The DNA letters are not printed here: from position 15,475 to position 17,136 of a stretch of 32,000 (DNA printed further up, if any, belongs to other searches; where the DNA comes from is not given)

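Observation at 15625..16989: Diadenylate cyclase fused to an EIIA(Ntr)-like domain whose phospho-acceptor His is Tyr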

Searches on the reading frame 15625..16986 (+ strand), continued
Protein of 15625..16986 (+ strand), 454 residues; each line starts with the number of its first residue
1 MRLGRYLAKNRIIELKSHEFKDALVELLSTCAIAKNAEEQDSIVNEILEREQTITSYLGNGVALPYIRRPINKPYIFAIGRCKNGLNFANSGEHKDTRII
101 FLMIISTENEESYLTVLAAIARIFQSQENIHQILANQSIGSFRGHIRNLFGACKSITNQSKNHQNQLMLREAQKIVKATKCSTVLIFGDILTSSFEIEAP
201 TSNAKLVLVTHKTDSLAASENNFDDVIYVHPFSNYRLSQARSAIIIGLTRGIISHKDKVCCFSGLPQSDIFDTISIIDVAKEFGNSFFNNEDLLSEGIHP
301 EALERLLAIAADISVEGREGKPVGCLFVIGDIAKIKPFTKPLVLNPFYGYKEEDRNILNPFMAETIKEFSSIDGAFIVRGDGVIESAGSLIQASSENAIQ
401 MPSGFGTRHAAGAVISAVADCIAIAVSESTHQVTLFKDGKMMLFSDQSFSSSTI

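Call 22: find_related_loci(query=A1, collection=genome_contigs, flank=10000)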
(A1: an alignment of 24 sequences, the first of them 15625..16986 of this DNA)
Query A1 (454 aa) in genome_contigs; peptide patterns used: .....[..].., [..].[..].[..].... (x = any residue, [..] = any of these).
600 stretches matched a pattern (row limit reached: there are more); 557 encode a relative of the query (tblastn E <= 1e-3); the best 80 are kept; 80 distinct loci.
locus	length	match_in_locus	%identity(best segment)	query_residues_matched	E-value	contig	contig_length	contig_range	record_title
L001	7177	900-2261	99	1-454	0e+0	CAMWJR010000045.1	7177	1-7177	MAG TPA_asm: uncultured Verrucomicrobia bacterium isolate SRR14411247_bin.11_metawrap_v1.3_MAG genome assembly, contig:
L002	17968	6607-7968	81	1-454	0e+0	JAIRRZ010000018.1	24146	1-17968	MAG: Puniceicoccales bacterium isolate Ct408_bin149 k119_3184468, whole genome shotgun sequence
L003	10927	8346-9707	80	1-454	0e+0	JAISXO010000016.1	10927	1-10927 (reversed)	MAG: Puniceicoccales bacterium isolate Nc350_bin186 k119_4087439, whole genome shotgun sequence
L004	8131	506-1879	78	1-454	0e+0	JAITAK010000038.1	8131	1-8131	MAG: Puniceicoccales bacterium isolate Ncb351_bin42 k119_1771063, whole genome shotgun sequence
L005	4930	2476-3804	79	1-443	0e+0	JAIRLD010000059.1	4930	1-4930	MAG: Puniceicoccales bacterium isolate Cc175_bin33 k119_176300, whole genome shotgun sequence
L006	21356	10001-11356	79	1-454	0e+0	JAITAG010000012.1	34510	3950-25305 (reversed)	MAG: Puniceicoccales bacterium isolate Ncb351_bin30 k119_438140, whole genome shotgun sequence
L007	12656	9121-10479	78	1-454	0e+0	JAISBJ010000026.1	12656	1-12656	MAG: Puniceicoccales bacterium isolate Gx481_bin202 k119_2527628, whole genome shotgun sequence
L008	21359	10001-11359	78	1-454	0e+0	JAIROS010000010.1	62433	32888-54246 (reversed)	MAG: Puniceicoccales bacterium isolate Cd354_bin92 k119_1517918, whole genome shotgun sequence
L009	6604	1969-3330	76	1-454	0e+0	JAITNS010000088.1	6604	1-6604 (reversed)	MAG: Puniceicoccales bacterium isolate Po218_bin25 k119_3451353, whole genome shotgun sequence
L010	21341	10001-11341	51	1-448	3e-152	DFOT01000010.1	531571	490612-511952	MAG TPA_asm: Opitutia bacterium UBA3534 UBA3534_contig_4129, whole genome shotgun sequence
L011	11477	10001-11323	48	1-442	3e-146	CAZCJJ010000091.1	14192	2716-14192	MAG TPA_asm: uncultured Opitutales bacterium isolate SRP304446_co1_151 genome assembly, contig: NODE_2996_length_14192_c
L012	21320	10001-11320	50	1-442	4e-145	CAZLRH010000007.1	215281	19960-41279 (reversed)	MAG TPA_asm: uncultured Opitutales bacterium isolate binchicken_co54_398 genome assembly, contig: NODE_31_length_215281_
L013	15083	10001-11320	49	1-442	1e-144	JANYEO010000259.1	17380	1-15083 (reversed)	MAG: Opitutia bacterium isolate 338R_metabinner_26 338R_k141_109099, whole genome shotgun sequence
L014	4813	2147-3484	48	1-449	7e-146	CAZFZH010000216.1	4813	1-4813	MAG TPA_asm: uncultured Opitutales bacterium isolate SRP128890_co1_205 genome assembly, contig: NODE_23397_length_4813_c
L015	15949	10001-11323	47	1-442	3e-143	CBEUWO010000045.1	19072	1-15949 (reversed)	MAG TPA_asm: uncultured bacterium isolate ERR5037039_metabat2_7 genome assembly, contig: ERZ25074890.81, whole genome sh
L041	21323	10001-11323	47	1-442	2e-140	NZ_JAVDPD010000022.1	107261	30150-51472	Cerasicoccus maritimus strain NBRC 105382 contig22, whole genome shotgun sequence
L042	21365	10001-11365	48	1-452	2e-140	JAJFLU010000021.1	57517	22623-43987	MAG: Opitutales bacterium isolate OFTM35 OFTM35_20, whole genome shotgun sequence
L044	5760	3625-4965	47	1-448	6e-141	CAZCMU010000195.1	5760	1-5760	MAG TPA_asm: uncultured Opitutales bacterium isolate binchicken_co54_497 genome assembly, contig: NODE_26154_length_5760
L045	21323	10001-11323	48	1-442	4e-140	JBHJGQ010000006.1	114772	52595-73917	MAG: Opitutales bacterium isolate sb_S12C1742 S12Ck141_668020, whole genome shotgun sequence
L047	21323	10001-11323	47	1-442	9e-140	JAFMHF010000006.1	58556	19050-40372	MAG: Puniceicoccaceae bacterium isolate DEBay_Spr20G08_39 NODE_345_length_58556_cov_20.2217, whole genome shotgun sequen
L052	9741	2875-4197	47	1-442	2e-139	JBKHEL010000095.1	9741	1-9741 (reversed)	MAG: Opitutales bacterium isolate D1M05_14 NODE_6369_length_9741_cov_6.618005, whole genome shotgun sequence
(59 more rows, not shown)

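Call 26: search_protein_families(library=pfam, proteins=[L044:3069-3509:+, L044:1893-3062:+, L052:4359-5168:+, L042:6917-8317:-, L045:2008-3945:-, L047:2528-4804:-, L041:13866-14528:-], max_evalue=0.001)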
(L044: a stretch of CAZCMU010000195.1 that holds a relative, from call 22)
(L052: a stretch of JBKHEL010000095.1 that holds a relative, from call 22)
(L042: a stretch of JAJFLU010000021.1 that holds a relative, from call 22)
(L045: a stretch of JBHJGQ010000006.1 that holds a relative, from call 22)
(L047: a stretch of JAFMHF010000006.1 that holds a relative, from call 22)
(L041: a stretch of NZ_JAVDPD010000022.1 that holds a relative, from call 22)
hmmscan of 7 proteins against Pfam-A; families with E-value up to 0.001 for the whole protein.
L044:3069-3509:+ (147 aa): 1 family
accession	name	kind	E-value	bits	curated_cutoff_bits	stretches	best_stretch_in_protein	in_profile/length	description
PF00507.24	Oxidored_q4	-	1.5e-29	102.5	23.3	1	44-145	2-99/99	NADH-ubiquinone/plastoquinone oxidoreductase, chain 3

L044:1893-3062:+ (390 aa): 0 families

L052:4359-5168:+ (270 aa): 2 families
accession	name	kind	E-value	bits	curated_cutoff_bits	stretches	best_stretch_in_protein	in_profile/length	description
PF00290.26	Trp_syntA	-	4e-87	291.9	27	1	10-262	1-254/259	Tryptophan synthase alpha chain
PF00977.27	His_biosynth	-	0.00034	20.6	23.6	1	196-239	63-107/228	Histidine biosynthesis protein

L042:6917-8317:- (466 aa): 14 families
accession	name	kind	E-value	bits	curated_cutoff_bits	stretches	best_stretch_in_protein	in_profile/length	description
PF13428.12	TPR_14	-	7.7e-14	51.3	23.5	0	38-74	6-42/44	Tetratricopeptide repeat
PF07719.23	TPR_2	-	1e-13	50.7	27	0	137-166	3-32/34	Tetratricopeptide repeat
PF13181.12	TPR_8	-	2.5e-13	49.5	25.7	0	348-380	1-33/34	Tetratricopeptide repeat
PF14559.12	TPR_19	-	2.3e-11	44.3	25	1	44-106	2-65/68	Tetratricopeptide repeat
PF00515.34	TPR_1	-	1.5e-10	40.8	27.8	0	137-166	3-32/34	Tetratricopeptide repeat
PF13431.12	TPR_17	-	8.7e-10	38.5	24.4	0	337-368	2-33/34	Tetratricopeptide repeat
PF13414.12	TPR_11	-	2.8e-09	36.9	26.8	0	44-80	5-41/42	TPR repeat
PF23914.1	TPR_CcmH_CycH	-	1.3e-08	35.3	42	0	127-169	42-84/158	Cytochrome c-type biogenesis protein H TPR domain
PF13424.12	TPR_12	-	6.3e-07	29.9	30.1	0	69-126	5-63/77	Tetratricopeptide repeat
PF13432.12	TPR_16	-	1.4e-06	29.1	32.7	0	38-99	2-63/65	Tetratricopeptide repeat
PF24575.1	TPR_Slam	-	1.6e-06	28.9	35.2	0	45-87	59-101/104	Surface lipoprotein assembly modifier, N-terminal TPR repeats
PF13176.12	TPR_7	-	1.5e-05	25.2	27.9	0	420-444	3-26/36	Tetratricopeptide repeat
PF13174.12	TPR_6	-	9e-05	23.3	26.3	0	104-134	3-33/33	Tetratricopeptide repeat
PF13371.12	TPR_9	-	0.00053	20.4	35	0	123-177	17-71/73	Tetratricopeptide repeat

L045:2008-3945:- (645 aa): 6 families
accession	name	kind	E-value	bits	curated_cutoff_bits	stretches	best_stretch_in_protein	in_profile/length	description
PF01807.25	Zn_ribbon_DnaG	-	1.1e-29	102.6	24.9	1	25-119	2-96/98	CHC2 zinc finger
PF08275.17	DNAG_N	-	4.3e-26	91.9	26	1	156-291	8-127/128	DNA primase catalytic core, N-terminal domain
PF13155.12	Toprim_2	-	2.8e-15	56.9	22.1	1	304-388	2-88/88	Toprim-like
PF13662.12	Toprim_4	-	1.9e-10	41.2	25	1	303-375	4-83/85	Toprim domain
PF13362.12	Toprim_3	-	1.5e-06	29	27.2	1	334-394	31-95/95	Toprim domain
PF01751.28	Toprim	-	0.00024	21.7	23.1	1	303-374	3-92/96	Toprim domain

L047:2528-4804:- (758 aa): 6 families
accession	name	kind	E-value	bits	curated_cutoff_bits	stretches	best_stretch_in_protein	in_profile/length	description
PF04539.22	Sigma70_r3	-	4.3e-28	97.7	25.3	1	584-660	1-77/78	Sigma-70 region 3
PF04542.20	Sigma70_r2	-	7.2e-24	83.8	24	1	505-575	1-71/71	Sigma-70 region 2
PF04545.22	Sigma70_r4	-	9.8e-23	79.9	24.1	1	673-726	1-50/50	Sigma-70, region 4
PF03979.19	Sigma70_r1_1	-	3.1e-15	56.3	22.5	1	204-271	4-76/81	Sigma-70 factor, region 1.1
PF00140.25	Sigma70_r1_2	-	1.7e-14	53.9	22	1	284-313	1-30/34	Sigma-70 factor, region 1.2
PF07382.16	HC2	-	5e-07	30.5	40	2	76-194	11-146/194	Histone H1-like nucleoprotein HC2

L041:13866-14528:- (220 aa): 0 families

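Call 33: find_encoding_contigs(protein=P0016, flank=10000, max_places=2)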
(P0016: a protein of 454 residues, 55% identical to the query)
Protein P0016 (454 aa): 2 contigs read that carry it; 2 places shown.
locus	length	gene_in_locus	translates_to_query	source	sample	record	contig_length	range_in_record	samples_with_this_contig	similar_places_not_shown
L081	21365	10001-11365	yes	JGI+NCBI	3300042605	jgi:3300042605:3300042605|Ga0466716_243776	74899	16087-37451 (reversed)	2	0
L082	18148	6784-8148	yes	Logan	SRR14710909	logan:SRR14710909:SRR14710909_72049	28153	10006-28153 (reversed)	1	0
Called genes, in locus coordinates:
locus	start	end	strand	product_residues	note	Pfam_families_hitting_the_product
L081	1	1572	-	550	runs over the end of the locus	PF01676:Metalloenzyme, PF06415:iPGM_N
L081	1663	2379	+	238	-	-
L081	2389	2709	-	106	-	-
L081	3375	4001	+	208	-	PF09835:DUF2062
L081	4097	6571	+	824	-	PF01751:Toprim, PF01131:Topoisom_bac, PF13342:Toprim_Crpt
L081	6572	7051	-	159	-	PF00156:Pribosyltran (faint)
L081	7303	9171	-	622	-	PF27167:HTH_GRAD, PF03449:GreA_GreB_N, PF01272:GreA_GreB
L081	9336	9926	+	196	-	PF13580:SIS_2, PF01380:SIS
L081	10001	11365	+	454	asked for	PF00359:PTS_EIIA_2, PF21755:DacZ_P (weak), PF02457:DAC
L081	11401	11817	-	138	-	PF02130:YbeY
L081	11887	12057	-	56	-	PF00471:Ribosomal_L33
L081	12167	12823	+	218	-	PF04367:DUF502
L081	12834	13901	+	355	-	PF06144:DNA_pol3_delta (faint)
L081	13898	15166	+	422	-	PF02606:LpxK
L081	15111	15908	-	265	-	PF00303:Thymidylat_synt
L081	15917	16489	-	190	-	PF02622:DUF179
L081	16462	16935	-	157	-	PF00383:dCMP_cyt_deam_1, PF14437:MafB19-deam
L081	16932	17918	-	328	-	PF01380:SIS, PF00571:CBS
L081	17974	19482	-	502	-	PF00587:tRNA-synt_2b, PF03129:HGTP_anticodon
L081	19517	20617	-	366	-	PF03054:tRNA_Me_trans, PF20259:tRNA_Me_trans_M, PF20258:tRNA_Me_trans_C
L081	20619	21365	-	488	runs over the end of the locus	PF01425:Amidase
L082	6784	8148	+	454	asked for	PF00359:PTS_EIIA_2, PF21755:DacZ_P (weak), PF02457:DAC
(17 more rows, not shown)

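Call 34: find_encoding_contigs(protein=P0014, flank=10000, max_places=2)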
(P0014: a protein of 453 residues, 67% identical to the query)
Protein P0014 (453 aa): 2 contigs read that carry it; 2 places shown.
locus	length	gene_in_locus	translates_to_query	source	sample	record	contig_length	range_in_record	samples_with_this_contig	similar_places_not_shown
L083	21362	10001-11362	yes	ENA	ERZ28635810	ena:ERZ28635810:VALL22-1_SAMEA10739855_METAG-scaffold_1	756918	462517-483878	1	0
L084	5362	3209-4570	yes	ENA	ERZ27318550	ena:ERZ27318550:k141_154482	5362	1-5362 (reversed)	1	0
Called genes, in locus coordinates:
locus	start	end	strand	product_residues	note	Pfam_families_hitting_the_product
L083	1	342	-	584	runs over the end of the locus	PF00664:ABC_membrane, PF02463:SMC_N, PF00005:ABC_tran, PF13304:AAA_21 (faint)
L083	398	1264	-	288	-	PF06325:PrmA, PF05175:MTS, PF13489:Methyltransf_23 (weak), PF13847:Methyltransf_31, PF08241:Methyltransf_11 (weak), PF13649:Methyltransf_25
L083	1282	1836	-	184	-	-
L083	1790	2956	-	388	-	PF13174:TPR_6 (faint), PF13432:TPR_16 (faint), PF00515:TPR_1 (faint), PF07719:TPR_2 (faint), PF13181:TPR_8 (faint), PF13428:TPR_14 (faint), PF13525:YfiO (weak)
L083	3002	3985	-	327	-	PF00108:Thiolase_N (weak), PF08545:ACP_syn_III, PF08541:ACP_syn_III_C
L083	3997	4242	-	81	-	PF01016:Ribosomal_L27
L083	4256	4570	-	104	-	PF00829:Ribosomal_L21p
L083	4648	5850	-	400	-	PF02606:LpxK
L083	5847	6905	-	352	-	-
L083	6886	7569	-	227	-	PF04367:DUF502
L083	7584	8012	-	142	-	PF02367:TsaE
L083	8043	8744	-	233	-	PF02517:Rce1-like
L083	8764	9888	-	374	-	PF00712:DNA_pol3_beta, PF02767:DNA_pol3_beta_2, PF02768:DNA_pol3_beta_3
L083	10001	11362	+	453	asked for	PF00359:PTS_EIIA_2, PF21755:DacZ_P (weak), PF02457:DAC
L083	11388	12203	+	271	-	-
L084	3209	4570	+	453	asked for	PF00359:PTS_EIIA_2, PF21755:DacZ_P (weak), PF02457:DAC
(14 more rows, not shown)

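Call 35: find_encoding_contigs(protein=P0015, flank=10000, max_places=2)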
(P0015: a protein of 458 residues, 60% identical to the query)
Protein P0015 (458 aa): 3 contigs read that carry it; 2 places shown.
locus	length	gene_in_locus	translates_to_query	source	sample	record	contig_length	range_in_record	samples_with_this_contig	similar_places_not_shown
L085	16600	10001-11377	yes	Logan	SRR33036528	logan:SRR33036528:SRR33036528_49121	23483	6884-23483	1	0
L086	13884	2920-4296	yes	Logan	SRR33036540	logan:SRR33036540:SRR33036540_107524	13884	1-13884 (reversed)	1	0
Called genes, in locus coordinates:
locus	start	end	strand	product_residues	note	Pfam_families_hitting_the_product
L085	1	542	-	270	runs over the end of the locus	PF00072:Response_reg, PF00486:Trans_reg_C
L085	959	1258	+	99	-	PF01883:FeS_assembly_P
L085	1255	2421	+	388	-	PF03739:LptF_LptG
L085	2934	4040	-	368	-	PF00667:FAD_binding_1, PF00175:NAD_binding_1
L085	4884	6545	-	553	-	-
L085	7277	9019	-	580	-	PF03485:Arg_tRNA_synt_N, PF00750:tRNA-synt_1d, PF05746:DALR_1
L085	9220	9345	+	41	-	-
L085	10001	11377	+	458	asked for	PF00359:PTS_EIIA_2, PF21755:DacZ_P (faint), PF02457:DAC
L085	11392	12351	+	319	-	PF02603:Hpr_kinase_N, PF07475:Hpr_kinase_C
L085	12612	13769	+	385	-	PF12242:Eno-Rase_NADH_b, PF12241:Enoyl_reductase, PF07055:Eno-Rase_FAD_bd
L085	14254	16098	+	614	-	PF03717:PBP_dimer, PF00905:Transpeptidase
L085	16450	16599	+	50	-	?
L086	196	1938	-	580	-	PF03485:Arg_tRNA_synt_N, PF00750:tRNA-synt_1d, PF05746:DALR_1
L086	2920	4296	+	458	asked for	PF00359:PTS_EIIA_2, PF21755:DacZ_P (faint), PF02457:DAC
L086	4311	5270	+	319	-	PF02603:Hpr_kinase_N, PF07475:Hpr_kinase_C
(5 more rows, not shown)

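Call 52: predict_structure(alignment_id=A2)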
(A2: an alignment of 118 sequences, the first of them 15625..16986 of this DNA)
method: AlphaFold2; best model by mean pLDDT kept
length: 454 residues; sequences in the alignment: 118
mean_pLDDT: 80.0   pTM: 0.54
mean pLDDT of the five models: 80.0, 78.9, 77.0, 76.9, 76.5
residues with pLDDT >= 90: 83; 70-90: 293; 50-70: 60; < 50: 18
segments of 3 or more residues with pLDDT < 50: 152-159, 448-454
pLDDT, mean of each block of 10 residues (from residue 1): 79 90 91 84 90 83 90 89 78 74 86 79 78 76 82 46 76 87 87 63 80 57 78 72 81 86 81 86 59 67 85 80 90 91 87 88 87 90 91 73 82 89 89 85 58 29
secondary structure, 60 per line:
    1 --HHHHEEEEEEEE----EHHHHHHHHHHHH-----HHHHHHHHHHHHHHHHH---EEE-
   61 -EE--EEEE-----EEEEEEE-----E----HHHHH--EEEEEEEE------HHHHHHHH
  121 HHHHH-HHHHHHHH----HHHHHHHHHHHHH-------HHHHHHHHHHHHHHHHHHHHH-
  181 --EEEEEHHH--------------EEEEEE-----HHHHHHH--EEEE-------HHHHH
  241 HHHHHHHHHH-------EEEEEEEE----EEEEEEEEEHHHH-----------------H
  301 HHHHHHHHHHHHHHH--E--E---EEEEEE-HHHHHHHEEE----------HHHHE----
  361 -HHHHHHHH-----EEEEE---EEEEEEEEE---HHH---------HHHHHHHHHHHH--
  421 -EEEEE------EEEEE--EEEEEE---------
elements in order: H3-6 E7-14 H20-31 H37-53 E57-59 E66-69 E75-81 H92-96 E99-106 H113-125 H127-134 H139-151 H159-179 E183-187 E205-210 H216-222 E225-228 H236-250 E258-265 E270-278 H279-282 H300-315 E325-330 H332-338 E339-341 H352-355 H362-369 E375-379 E383-391 H407-418 E422-426 E433-437 E440-445

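Call 54: fold_search(model_id=the predicted structure, library=pdb)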
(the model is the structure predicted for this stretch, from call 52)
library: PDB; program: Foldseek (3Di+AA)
matches with E <= 10: 1387; with E <= 0.001: 170
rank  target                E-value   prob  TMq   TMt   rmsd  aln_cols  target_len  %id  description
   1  3urr_A                6.4e-09  1.00  0.29  0.79   3.2       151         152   16  Structure of PTS IIA-like nitrogen-regulatory protein PtsN (BTH_I0484) (ptsN) (released 2011-12-21)
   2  2a0j                  8.1e-09  1.00  0.28  0.79   2.9       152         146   20  Crystal Structure of Nitrogen Regulatory Protein IIA-Ntr from Neisseria meningitidis (released 2005-09-20)
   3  3urr_B                1.3e-08  1.00  0.29  0.81   2.6       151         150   16  Structure of PTS IIA-like nitrogen-regulatory protein PtsN (BTH_I0484) (ptsN) (released 2011-12-21)
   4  4gqx_A                4.0e-08  1.00  0.29  0.79   3.2       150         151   16  Crystal structure of EIIA(NTR) from Burkholderia pseudomallei (released 2013-03-20)
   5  1a6j_A                5.4e-08  1.00  0.29  0.79   2.7       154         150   16  NITROGEN REGULATORY BACTERIAL PROTEIN IIA-NITROGEN (released 1998-07-15)
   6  1a6j_B                1.4e-07  1.00  0.27  0.73   3.6       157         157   16  NITROGEN REGULATORY BACTERIAL PROTEIN IIA-NITROGEN (released 1998-07-15)
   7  9y9y_C                1.4e-07  1.00  0.22  0.30   5.7       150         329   17  Crystal structure of DNA integrity scanning protein DisA from Mycobacterium tuberculosis in complex with cyclic di-AMP (released 2025-09-24)
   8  9y9y_A                3.6e-07  1.00  0.22  0.28   5.6       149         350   17  Crystal structure of DNA integrity scanning protein DisA from Mycobacterium tuberculosis in complex with cyclic di-AMP (released 2025-09-24)
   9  6gyx_B                3.8e-07  1.00  0.21  0.56   7.1       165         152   20  Crystal structure of DacA from Staphylococcus aureus in complex with ApCpp (released 2019-01-23)
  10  9y9y_D                4.0e-07  1.00  0.22  0.28   5.8       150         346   17  Crystal structure of DNA integrity scanning protein DisA from Mycobacterium tuberculosis in complex with cyclic di-AMP (released 2025-09-24)
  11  9y4s_A                4.5e-07  1.00  0.25  0.32   2.5       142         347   20  Crystal structure of DNA integrity scanning protein (DisA) from Mycobacterium tuberculosis in complex with cyclic di-A (released 2025-09-17)
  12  3c1y_A                5.4e-07  1.00  0.21  0.27   6.2       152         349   18  Structure of bacterial DNA damage sensor protein with co-purified and co-crystallized ligand (released 2008-05-06)
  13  3oxp_A                6.1e-07  1.00  0.26  0.72   3.3       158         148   16  Structure of phosphotransferase enzyme II, A component from Yersinia pestis CO92 at 1.2 A resolution (released 2010-10-13)
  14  9y4s_H                7.7e-07  1.00  0.23  0.31   3.7       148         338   20  Crystal structure of DNA integrity scanning protein (DisA) from Mycobacterium tuberculosis in complex with cyclic di-A (released 2025-09-17)
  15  9y4s_D                8.2e-07  1.00  0.25  0.32   2.7       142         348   20  Crystal structure of DNA integrity scanning protein (DisA) from Mycobacterium tuberculosis in complex with cyclic di-A (released 2025-09-17)
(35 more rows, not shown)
